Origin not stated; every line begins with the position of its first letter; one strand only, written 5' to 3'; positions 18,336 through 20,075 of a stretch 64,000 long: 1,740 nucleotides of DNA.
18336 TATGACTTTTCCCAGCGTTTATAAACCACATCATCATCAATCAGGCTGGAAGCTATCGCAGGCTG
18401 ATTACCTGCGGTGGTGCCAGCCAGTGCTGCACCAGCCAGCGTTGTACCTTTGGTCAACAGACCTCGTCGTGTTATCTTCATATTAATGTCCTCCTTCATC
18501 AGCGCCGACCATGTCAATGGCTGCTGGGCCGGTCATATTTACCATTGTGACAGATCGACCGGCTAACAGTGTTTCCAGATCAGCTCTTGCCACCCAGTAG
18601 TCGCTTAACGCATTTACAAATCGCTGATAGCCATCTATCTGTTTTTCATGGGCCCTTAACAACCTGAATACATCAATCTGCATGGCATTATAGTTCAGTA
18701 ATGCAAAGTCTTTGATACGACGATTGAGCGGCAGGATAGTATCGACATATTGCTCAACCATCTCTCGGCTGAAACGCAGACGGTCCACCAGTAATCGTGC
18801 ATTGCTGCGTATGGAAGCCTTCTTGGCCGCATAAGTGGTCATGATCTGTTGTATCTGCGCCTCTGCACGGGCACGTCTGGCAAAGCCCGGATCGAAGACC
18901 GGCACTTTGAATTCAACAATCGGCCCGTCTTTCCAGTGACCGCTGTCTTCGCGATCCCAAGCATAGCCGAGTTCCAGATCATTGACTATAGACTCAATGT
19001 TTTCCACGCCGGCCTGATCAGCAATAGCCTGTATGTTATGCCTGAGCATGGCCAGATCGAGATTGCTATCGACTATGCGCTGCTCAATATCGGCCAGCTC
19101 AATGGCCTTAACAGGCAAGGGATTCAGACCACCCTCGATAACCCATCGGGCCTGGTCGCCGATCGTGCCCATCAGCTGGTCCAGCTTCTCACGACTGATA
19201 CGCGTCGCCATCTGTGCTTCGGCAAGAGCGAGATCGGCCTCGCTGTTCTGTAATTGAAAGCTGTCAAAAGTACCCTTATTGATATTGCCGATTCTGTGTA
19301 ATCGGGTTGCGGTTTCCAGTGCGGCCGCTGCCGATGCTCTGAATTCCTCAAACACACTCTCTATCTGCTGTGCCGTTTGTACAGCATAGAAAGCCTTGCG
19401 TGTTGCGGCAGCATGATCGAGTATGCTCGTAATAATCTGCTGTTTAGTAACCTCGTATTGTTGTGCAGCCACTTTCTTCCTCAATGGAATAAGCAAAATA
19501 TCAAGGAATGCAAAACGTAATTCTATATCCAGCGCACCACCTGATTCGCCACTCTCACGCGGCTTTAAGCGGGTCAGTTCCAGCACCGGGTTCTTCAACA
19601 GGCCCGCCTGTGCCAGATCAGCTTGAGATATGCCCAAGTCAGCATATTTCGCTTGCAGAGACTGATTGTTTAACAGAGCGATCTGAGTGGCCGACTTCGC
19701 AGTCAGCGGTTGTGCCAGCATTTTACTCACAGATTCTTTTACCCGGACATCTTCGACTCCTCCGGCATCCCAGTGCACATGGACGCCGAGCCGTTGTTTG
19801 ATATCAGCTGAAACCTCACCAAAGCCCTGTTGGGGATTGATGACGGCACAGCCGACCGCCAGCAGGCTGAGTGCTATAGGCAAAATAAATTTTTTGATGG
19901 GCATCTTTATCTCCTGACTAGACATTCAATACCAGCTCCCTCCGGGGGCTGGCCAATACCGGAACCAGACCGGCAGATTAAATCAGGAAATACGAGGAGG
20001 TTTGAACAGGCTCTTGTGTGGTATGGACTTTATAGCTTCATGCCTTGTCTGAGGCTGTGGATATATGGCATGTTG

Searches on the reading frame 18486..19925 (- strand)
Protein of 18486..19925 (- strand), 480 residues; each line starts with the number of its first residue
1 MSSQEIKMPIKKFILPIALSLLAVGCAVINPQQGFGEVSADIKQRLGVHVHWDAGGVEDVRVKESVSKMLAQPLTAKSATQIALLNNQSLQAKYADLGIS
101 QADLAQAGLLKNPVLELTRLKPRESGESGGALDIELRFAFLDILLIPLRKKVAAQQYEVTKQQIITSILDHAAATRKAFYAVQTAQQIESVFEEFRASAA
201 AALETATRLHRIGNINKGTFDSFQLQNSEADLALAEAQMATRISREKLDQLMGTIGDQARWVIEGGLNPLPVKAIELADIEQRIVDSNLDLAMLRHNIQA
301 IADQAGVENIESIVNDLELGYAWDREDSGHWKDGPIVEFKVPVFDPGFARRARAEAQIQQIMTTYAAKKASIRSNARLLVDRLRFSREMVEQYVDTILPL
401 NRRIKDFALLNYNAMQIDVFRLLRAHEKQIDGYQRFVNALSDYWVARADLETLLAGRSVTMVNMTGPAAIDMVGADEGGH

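Call 64: search_protein_families(library=pfam, proteins=[window:18486-19925:-], max_evalue=0.00001)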
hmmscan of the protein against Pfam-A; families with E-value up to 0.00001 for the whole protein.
window:18486-19925:- (480 aa): 1 family
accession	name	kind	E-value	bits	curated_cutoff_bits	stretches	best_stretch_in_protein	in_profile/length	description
PF02321.23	OEP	-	1.4e-24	87.4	22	2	278-454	2-186/187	Outer membrane efflux protein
